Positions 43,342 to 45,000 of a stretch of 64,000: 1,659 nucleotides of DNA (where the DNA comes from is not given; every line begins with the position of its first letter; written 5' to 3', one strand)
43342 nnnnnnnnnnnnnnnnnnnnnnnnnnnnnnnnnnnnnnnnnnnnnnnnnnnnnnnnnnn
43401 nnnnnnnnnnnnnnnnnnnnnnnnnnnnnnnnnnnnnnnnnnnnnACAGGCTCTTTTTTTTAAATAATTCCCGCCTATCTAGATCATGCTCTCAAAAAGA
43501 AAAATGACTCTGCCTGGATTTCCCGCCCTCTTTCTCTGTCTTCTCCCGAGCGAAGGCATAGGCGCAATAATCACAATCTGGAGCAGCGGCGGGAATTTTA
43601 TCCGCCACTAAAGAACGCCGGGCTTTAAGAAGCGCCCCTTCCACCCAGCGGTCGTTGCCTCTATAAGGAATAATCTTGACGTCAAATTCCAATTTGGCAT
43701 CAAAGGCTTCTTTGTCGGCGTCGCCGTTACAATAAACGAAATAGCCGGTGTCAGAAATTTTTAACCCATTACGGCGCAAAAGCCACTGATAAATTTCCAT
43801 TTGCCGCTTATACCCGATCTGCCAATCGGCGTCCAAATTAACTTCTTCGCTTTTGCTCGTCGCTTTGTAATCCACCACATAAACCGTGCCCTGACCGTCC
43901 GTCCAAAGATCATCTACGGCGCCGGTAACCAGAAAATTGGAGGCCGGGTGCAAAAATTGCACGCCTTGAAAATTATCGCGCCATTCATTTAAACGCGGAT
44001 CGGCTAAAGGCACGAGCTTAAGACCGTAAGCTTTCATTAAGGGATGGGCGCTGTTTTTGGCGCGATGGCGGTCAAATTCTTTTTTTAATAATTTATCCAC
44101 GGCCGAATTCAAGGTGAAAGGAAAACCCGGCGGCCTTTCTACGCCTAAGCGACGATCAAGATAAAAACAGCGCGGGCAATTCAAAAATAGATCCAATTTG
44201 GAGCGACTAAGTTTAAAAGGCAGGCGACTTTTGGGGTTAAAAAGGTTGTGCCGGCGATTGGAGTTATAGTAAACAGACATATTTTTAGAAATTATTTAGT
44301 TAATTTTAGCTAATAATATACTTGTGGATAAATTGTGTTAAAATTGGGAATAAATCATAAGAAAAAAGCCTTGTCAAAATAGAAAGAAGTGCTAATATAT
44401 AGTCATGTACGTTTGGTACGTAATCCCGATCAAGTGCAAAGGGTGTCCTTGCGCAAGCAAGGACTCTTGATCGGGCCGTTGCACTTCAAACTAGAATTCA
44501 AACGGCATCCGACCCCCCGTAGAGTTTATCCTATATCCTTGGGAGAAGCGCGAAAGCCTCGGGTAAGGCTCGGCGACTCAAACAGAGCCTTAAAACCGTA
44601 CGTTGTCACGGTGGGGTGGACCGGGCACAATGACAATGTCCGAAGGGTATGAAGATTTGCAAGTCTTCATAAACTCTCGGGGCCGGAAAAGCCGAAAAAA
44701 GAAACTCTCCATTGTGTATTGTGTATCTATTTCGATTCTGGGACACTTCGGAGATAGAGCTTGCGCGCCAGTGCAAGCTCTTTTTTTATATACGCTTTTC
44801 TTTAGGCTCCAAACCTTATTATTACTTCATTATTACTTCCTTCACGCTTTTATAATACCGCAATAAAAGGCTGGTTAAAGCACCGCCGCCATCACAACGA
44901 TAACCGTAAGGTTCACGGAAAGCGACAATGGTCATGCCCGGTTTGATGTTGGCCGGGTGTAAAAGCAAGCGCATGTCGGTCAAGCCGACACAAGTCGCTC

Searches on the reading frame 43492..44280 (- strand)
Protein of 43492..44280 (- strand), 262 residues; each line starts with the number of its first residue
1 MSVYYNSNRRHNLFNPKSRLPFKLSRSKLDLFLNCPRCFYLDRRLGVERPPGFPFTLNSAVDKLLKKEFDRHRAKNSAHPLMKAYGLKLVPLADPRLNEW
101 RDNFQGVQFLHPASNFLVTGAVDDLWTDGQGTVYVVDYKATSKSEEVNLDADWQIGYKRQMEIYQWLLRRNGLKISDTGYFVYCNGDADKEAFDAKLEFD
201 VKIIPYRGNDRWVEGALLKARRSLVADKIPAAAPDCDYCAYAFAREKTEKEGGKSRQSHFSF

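Call 13: search_protein_families(library=pfam, proteins=[window:43492-44280:-], max_evalue=0.1)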
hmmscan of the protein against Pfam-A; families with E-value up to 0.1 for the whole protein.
window:43492-44280:- (262 aa): 3 families
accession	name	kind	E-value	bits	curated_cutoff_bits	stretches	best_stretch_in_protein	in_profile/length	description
PF12705.13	PDDEXK_1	-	1.3e-15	58.4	22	1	24-242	2-243/247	PD-(D/E)XK nuclease superfamily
PF02011.21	Glyco_hydro_48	-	0.02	13.9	25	1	134-172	323-361/619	Glycosyl hydrolase family 48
PF01930.23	Cas_Cas4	-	0.037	14.6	22.7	0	124-242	57-155/160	Domain of unknown function DUF83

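Call 41: search_protein_families(library=padloc, proteins=[window:43492-44280:-], max_evalue=0.1)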
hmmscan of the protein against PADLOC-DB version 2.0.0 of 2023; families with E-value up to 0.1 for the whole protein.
window:43492-44280:- (262 aa): 7 families
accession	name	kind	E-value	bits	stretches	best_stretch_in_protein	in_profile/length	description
PDLC01250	Cas4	-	2e-08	32.7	1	27-241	4-163/168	"CAS-I,CAS-II,CAS-III,CAS-IV,CAS-V,CAS-VI; acquisition_associated"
PDLC01447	Cas4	-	5.2e-08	31.5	1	24-242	5-154/161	"CAS-I,CAS-II,CAS-III,CAS-IV,CAS-V,CAS-VI; acquisition_associated"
PDLC00943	Cas4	-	3.2e-07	28.5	1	122-241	71-174/180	CRISPR-associated protein Cas4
PDLC00944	Cas4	-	4.1e-06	25.1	1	118-241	66-172/177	Cas4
PDLC02087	Cas4b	-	0.0012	17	1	116-185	72-135/189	-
PDLC01611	Cas4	-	0.011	14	1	124-242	56-153/158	"CAS-I,CAS-II,CAS-III,CAS-IV,CAS-V,CAS-VI; acquisition_associated"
PDLC01747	Cas1g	-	0.032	10.8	1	116-179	61-119/523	-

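Call 42: search_protein_families(library=phrogs, proteins=[window:43492-44280:-], max_evalue=0.1)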
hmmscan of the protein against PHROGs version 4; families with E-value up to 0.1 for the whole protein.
window:43492-44280:- (262 aa): 7 families
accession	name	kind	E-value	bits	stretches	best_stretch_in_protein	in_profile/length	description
phrog_31195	-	unknown function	2.8e-17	64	1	23-243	5-222/232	-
phrog_1706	-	DNA, RNA and nucleotide metabolism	1.3e-05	25.8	1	115-242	119-239/293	CRISPR/Cas system associated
phrog_1218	-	DNA, RNA and nucleotide metabolism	0.0016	18.8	0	115-180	137-203/364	exonuclease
phrog_1674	-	DNA, RNA and nucleotide metabolism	0.033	14.4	1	118-247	133-264/276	exonuclease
phrog_69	-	DNA, RNA and nucleotide metabolism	0.036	14.1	0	23-50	89-116/501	exonuclease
phrog_29029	-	unknown function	0.067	14.2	0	124-205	32-105/147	-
phrog_412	-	DNA, RNA and nucleotide metabolism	0.097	12.9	0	124-174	290-339/440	exonuclease VIII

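Call 43: search_protein_families(library=ncbifam, proteins=[window:43492-44280:-], max_evalue=0.1)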
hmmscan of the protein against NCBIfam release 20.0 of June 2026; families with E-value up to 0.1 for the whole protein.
window:43492-44280:- (262 aa): 2 families
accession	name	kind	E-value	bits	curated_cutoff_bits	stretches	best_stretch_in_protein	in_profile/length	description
TIGR00372.1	cas4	equivalog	1.2e-06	28.5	65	1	122-241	71-174/180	CRISPR-associated protein Cas4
TIGR02784.1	addA_alphas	equivalog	0.00097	17.6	860.75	1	114-170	1063-1116/1138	double-strand break repair helicase AddA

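Call 49: find_homologous_proteins(query=window:43492-44280:-, max_evalue=1e-20)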
Query window:43492-44280:- (262 aa): 8000 proteins with E <= 1e-20 among 8000 candidates; the best 120 are listed.
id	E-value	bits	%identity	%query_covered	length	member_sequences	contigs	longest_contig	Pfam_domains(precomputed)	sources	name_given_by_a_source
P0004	1.5e-179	613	100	100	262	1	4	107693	PF12705.14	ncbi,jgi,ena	-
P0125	1.6e-130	453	74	95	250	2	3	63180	PF12705.14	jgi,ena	-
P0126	1.2e-127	443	76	95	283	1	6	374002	PF12705.14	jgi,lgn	-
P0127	2.1e-125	436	73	95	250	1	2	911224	PF01930.24,PF12705.14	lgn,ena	-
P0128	1.9e-124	433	73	95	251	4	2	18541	PF12705.14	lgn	-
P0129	1.0e-123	430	71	97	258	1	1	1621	PF12705.14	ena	-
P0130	2.3e-123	429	73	93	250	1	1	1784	PF12705.14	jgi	jgi:hypothetical protein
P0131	9.4e-123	427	70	95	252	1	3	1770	PF12705.14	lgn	-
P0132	9.8e-123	427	70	93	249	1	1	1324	PF12705.14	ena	-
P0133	1.1e-122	427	71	95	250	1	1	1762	PF12705.14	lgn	-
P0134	2.6e-122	426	70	95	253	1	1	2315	PF12705.14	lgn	-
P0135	4.3e-122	425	73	94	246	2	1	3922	PF12705.14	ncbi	ncbi:MAG: PD-(D/E)XK nuclease family protein, partial [bacterium]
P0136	5.6e-122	425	71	95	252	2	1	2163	PF12705.14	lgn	-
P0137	8.8e-122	424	70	97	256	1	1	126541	PF12705.14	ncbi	-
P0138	9.7e-122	424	71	95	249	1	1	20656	PF12705.14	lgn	-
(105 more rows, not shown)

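Call 50: find_related_loci(query=window:43492-44280:-, collection=viral_contigs, flank=5000)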
Query window:43492-44280:- (262 aa) in viral_contigs; peptide patterns used: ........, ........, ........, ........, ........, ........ (x = any residue, [..] = any of these).
5 stretches matched a pattern; 2 encode a relative of the query (tblastn E <= 1e-3); 2 distinct loci.
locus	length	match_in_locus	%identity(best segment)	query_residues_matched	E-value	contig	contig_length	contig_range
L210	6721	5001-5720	60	1-241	3e-104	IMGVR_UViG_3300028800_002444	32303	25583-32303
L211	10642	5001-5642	49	23-242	8e-72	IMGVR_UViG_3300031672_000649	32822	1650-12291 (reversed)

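Call 51: find_encoding_contigs(protein=P0125, flank=6000, max_places=1)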
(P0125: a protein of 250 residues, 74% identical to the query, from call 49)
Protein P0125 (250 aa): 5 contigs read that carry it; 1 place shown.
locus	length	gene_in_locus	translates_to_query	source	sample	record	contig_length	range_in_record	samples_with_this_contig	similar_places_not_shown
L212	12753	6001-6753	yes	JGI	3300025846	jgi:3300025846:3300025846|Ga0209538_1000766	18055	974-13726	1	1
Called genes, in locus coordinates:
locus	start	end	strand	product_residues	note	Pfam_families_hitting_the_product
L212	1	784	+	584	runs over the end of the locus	?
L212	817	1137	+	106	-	-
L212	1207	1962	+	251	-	PF13365:Trypsin_2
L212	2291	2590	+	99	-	PF06961:DUF1294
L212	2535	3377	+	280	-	PF13672:PP2C_2 (weak)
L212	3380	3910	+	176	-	-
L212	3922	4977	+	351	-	PF03073:TspO_MBR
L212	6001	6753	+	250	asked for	PF12705:PDDEXK_1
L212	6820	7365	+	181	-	PF01863:YgjP-like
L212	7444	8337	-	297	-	-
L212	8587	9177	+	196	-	PF00081:Sod_Fe_N, PF02777:Sod_Fe_C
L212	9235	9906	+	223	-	PF00300:His_Phos_1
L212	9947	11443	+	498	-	-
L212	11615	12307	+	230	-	PF00318:Ribosomal_S2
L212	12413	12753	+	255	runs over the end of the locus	PF00889:EF_TS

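Call 52: find_encoding_contigs(protein=P0126, flank=6000, max_places=1)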
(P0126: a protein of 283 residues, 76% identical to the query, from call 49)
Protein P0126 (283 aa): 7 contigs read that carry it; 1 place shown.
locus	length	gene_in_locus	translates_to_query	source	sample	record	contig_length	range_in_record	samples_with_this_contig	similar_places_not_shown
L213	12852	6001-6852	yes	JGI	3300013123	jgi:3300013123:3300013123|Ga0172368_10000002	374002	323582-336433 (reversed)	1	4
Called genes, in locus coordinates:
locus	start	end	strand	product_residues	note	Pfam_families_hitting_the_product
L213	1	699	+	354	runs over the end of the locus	PF04055:Radical_SAM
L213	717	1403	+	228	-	-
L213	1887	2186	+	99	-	PF06961:DUF1294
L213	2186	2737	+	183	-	PF01863:YgjP-like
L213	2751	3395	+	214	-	PF13489:Methyltransf_23, PF03848:TehB, PF05175:MTS (weak), PF13847:Methyltransf_31, PF13649:Methyltransf_25, PF08241:Methyltransf_11, PF08242:Methyltransf_12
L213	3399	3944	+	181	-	-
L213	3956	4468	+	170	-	PF20603:Bact_hydrolase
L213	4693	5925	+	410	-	PF02769:AIRS_C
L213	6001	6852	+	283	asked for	PF12705:PDDEXK_1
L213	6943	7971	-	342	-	-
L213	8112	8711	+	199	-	PF00081:Sod_Fe_N, PF02777:Sod_Fe_C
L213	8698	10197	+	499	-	-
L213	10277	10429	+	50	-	-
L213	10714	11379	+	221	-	PF00318:Ribosomal_S2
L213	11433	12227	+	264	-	PF00889:EF_TS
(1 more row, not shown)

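Call 53: find_encoding_contigs(protein=P0127, flank=6000, max_places=1)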
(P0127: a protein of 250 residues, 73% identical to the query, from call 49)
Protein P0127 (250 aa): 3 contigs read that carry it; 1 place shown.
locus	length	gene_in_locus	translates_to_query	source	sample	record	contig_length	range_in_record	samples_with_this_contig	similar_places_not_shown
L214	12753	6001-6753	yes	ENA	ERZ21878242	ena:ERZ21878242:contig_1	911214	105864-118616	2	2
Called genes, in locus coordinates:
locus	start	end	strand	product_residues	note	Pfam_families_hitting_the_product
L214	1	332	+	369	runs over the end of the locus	PF00149:Metallophos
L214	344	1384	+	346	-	PF04055:Radical_SAM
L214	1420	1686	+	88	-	PF12961:DUF3850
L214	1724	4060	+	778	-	-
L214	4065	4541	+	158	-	PF03703:bPH_2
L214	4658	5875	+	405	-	PF00586:AIRS (weak), PF02769:AIRS_C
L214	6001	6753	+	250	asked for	PF12705:PDDEXK_1, PF01930:Cas_Cas4 (faint)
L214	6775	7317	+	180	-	-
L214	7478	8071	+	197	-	PF00081:Sod_Fe_N, PF02777:Sod_Fe_C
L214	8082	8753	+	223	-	PF00300:His_Phos_1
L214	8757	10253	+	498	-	-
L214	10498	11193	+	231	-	PF00318:Ribosomal_S2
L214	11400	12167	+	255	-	PF00889:EF_TS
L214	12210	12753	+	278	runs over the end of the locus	PF04468:PSP1, PF28472:PSP1_3rd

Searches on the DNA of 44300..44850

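Call 94: search_rna_families(source=window, start=44300, end=44850, threshold=evalue, max_evalue=5, show_alignments=2)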
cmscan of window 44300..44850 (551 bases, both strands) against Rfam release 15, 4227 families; matches with E-value up to 5: 2.
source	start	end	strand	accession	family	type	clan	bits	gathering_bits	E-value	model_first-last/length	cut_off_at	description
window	44418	44499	-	RF03801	mir-7143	Gene; miRNA;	-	15.6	90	2.9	1-61/61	no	mir-7143 microRNA precursor family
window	44443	44466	+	RF02353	BjrC68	Gene; sRNA;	-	13.2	39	1.2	49-72/82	no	Bradyrhizobiaceae sRNA BjrC68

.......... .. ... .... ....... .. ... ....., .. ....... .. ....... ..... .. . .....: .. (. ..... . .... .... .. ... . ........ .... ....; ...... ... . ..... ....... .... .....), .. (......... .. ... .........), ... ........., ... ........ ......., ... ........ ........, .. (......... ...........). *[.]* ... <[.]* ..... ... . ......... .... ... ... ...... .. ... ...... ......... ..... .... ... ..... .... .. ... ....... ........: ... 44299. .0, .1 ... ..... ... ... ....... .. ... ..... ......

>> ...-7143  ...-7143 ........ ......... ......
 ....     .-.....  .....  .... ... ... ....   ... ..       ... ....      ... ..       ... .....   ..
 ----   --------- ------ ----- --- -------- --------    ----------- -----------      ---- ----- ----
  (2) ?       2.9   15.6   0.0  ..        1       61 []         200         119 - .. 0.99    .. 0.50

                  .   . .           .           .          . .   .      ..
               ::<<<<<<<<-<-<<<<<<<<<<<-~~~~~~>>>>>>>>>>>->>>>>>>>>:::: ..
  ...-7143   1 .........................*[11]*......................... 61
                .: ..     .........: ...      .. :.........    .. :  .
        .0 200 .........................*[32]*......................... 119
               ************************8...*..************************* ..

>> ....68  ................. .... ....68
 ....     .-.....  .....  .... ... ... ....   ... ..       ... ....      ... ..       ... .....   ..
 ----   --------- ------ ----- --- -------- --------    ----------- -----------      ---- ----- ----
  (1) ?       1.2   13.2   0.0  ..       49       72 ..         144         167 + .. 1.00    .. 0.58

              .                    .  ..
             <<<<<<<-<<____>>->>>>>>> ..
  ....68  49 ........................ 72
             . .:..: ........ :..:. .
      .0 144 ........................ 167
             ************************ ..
